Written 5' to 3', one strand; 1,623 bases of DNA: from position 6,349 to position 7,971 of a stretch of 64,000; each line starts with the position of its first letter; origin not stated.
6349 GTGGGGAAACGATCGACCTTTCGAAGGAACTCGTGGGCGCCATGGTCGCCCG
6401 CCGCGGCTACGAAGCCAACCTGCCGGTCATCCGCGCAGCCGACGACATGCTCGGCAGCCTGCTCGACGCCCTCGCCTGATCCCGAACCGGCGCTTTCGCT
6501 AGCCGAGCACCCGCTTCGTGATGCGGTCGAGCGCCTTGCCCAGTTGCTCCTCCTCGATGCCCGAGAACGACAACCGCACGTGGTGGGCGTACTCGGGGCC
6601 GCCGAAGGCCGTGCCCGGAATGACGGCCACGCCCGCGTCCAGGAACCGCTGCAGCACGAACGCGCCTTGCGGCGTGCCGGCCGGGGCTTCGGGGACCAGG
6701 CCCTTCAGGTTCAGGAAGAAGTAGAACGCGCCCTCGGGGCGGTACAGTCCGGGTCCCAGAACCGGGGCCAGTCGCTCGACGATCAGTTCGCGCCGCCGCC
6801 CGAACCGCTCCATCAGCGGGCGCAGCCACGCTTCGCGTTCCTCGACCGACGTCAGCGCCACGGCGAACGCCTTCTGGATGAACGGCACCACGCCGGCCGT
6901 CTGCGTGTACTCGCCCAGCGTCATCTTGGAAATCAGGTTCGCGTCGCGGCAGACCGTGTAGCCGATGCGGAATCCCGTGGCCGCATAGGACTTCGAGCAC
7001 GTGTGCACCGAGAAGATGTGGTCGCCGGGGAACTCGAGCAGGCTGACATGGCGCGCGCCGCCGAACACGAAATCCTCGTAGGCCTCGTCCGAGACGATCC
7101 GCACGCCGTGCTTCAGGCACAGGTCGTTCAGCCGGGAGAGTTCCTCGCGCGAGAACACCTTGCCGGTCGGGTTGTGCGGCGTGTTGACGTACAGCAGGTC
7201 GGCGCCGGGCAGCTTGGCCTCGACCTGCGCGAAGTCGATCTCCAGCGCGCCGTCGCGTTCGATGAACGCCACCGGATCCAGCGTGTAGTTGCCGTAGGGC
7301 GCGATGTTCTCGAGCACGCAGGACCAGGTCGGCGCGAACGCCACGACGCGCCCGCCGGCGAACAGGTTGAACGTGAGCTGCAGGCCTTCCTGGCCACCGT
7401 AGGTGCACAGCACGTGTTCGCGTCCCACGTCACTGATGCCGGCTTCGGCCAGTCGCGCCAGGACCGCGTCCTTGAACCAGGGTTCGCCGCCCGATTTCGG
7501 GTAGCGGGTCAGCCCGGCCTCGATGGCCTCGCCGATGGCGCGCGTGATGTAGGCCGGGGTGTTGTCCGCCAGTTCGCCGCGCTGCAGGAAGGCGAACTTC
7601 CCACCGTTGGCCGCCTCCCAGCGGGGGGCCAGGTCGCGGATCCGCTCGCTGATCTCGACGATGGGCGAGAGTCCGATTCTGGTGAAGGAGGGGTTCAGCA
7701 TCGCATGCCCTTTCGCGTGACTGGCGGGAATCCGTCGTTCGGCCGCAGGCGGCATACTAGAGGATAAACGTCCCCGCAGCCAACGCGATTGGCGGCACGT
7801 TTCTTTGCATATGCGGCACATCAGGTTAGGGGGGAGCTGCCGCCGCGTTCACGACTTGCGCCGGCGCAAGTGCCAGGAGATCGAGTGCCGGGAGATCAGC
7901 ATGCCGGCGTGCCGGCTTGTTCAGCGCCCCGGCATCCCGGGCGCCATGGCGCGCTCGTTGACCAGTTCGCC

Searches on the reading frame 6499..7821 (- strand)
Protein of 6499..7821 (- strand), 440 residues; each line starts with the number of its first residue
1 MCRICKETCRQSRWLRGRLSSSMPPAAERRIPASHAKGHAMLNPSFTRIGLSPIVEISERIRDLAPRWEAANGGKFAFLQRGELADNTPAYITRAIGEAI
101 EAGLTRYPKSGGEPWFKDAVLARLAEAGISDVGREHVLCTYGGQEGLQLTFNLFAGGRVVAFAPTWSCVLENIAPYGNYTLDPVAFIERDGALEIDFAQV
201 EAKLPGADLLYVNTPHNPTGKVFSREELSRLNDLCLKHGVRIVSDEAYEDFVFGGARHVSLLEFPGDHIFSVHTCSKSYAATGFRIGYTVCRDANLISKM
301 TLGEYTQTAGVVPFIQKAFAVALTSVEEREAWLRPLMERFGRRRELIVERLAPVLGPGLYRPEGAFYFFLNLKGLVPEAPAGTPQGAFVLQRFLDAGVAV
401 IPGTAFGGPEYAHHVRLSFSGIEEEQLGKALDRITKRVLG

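Call 47: search_protein_families(library=pfam, proteins=[window:6499-7821:-], max_evalue=0.0001)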
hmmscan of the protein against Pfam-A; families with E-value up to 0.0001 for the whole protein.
window:6499-7821:- (440 aa): 1 family
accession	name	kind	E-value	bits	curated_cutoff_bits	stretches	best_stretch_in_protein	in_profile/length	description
PF00155.27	Aminotran_1_2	-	5.9e-44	151.2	19.7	1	83-434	10-361/361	Aminotransferase class I and II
